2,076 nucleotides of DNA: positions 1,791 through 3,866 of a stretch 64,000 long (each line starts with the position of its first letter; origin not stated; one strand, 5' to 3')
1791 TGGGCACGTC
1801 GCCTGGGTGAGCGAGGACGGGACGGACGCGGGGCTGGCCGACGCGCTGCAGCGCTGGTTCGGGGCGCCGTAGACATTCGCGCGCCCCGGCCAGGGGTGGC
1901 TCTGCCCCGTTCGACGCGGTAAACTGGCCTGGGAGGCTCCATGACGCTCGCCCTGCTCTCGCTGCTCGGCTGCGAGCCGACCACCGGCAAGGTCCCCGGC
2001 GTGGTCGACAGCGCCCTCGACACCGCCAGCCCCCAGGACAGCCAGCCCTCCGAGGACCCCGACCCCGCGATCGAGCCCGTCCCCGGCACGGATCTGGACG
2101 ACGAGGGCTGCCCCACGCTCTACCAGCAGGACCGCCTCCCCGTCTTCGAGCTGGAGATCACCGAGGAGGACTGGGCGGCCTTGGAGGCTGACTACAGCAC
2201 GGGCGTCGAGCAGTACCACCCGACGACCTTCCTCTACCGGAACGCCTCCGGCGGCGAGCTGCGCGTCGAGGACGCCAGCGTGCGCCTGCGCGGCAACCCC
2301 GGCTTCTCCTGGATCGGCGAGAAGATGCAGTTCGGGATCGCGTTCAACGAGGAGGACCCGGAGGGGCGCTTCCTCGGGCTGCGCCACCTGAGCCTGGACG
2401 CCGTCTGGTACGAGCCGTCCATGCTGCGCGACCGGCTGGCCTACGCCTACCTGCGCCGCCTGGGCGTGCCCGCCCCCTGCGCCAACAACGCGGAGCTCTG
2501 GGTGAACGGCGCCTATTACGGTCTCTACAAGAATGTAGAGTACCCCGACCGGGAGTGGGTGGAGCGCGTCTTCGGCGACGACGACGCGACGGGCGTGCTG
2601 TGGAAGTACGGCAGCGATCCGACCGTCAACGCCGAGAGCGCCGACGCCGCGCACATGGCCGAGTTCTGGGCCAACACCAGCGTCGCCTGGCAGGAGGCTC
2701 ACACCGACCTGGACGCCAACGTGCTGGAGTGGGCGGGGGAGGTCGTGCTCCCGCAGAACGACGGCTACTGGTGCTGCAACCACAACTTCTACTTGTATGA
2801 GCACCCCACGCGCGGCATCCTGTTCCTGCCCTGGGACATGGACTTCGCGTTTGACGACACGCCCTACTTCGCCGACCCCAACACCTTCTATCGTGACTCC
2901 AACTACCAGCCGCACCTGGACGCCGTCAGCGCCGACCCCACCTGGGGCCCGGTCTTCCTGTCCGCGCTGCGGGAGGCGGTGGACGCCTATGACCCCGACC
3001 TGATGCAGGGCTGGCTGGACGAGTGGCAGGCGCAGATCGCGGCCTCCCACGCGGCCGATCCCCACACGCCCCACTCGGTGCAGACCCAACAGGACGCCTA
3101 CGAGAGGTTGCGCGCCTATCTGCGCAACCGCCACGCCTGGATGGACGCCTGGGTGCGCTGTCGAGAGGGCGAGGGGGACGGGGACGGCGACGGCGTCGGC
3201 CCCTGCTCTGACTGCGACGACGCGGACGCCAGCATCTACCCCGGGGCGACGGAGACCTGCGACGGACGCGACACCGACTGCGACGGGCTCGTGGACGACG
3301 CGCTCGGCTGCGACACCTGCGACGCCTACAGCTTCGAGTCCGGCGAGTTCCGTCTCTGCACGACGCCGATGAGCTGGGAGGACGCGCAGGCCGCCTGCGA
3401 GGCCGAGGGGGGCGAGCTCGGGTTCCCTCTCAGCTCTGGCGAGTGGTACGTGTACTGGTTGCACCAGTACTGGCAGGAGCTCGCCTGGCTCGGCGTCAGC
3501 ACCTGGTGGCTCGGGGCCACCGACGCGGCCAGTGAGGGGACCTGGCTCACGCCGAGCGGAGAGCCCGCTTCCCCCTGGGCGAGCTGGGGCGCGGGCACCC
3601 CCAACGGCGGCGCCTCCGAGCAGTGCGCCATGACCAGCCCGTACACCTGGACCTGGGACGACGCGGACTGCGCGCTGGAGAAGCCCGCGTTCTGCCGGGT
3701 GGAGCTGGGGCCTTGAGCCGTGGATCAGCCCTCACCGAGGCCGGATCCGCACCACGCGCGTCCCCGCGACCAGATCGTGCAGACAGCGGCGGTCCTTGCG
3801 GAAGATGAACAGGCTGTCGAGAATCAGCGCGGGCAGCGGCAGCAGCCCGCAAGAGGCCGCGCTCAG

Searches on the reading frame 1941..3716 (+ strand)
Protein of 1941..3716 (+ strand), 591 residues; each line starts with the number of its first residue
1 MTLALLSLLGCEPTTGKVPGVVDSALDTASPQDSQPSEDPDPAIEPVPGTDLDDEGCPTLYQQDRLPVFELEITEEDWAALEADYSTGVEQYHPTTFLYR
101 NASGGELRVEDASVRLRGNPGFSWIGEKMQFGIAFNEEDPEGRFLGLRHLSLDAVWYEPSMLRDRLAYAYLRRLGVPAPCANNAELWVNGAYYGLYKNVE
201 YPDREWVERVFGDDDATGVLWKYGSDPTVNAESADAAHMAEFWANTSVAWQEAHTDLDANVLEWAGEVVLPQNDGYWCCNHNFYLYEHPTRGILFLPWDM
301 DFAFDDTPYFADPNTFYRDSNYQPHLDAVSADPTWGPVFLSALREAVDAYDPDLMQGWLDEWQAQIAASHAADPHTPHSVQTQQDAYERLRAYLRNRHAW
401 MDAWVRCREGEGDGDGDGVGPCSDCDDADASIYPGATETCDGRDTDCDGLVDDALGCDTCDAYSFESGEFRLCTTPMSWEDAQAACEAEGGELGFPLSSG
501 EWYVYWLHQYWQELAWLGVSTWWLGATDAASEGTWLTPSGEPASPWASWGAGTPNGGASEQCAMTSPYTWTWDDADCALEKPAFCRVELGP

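Call 22: search_protein_families(library=pfam, proteins=[window:1941-3716:+], max_evalue=10)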
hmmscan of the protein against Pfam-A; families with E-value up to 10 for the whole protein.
window:1941-3716:+ (591 aa): 4 families
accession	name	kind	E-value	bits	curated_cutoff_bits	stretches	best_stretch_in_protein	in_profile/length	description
PF08757.17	CotH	-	5.1e-28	99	23.8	1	114-401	1-322/322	CotH kinase protein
PF11617.13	Cu-binding_MopE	-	3.8e-11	43.5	27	1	424-453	1-30/30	Putative metal-binding motif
PF00059.27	Lectin_C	-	2.3e-08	35.2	22.6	1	476-586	2-106/107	Lectin C-type domain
PF05966.18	Chordopox_A33R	-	0.14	11.8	22.5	1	440-513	83-156/186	Chordopoxvirus A33R protein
